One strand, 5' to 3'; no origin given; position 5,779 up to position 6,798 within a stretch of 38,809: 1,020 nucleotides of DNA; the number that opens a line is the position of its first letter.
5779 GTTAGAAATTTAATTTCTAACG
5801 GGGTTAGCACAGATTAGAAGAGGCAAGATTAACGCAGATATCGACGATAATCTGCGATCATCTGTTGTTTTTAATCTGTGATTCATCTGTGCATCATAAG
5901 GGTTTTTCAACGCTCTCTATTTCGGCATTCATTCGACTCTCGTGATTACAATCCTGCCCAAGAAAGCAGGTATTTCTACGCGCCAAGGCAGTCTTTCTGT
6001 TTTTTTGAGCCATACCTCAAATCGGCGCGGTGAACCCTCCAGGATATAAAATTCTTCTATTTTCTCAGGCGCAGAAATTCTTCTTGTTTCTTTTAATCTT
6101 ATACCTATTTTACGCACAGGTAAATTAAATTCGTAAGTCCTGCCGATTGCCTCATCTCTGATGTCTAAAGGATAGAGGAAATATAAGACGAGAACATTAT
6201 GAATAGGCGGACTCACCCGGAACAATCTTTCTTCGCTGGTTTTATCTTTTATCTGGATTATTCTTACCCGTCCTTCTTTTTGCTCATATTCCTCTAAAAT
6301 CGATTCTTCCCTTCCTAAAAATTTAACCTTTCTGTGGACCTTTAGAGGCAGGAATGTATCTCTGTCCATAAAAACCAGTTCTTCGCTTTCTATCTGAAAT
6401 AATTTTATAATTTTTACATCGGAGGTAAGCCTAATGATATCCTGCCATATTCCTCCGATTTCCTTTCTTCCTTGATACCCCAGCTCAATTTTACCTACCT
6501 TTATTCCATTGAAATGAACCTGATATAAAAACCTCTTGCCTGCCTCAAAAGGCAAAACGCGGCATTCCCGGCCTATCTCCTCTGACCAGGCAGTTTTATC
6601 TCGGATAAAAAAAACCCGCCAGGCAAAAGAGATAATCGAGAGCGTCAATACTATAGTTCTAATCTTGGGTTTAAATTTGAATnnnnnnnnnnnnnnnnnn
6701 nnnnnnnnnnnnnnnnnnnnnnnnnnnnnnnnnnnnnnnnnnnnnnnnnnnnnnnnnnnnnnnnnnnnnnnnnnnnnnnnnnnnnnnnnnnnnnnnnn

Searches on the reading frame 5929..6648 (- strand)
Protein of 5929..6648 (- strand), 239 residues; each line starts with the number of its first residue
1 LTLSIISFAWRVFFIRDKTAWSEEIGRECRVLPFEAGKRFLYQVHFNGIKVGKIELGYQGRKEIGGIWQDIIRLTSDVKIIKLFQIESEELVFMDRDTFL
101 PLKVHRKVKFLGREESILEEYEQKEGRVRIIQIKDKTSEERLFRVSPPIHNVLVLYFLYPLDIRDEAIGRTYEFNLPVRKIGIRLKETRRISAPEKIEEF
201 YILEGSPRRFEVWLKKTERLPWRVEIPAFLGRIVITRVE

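Call 44: search_protein_families(library=pfam, proteins=[window:5929-6648:-], max_evalue=0.05)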
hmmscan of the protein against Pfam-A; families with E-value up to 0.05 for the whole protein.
window:5929-6648:- (239 aa): 1 family
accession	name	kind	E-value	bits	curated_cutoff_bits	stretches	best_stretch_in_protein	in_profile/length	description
PF11306.15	DUF3108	-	2.9e-06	27.7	26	1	42-193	2-155/209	Protein of unknown function (DUF3108)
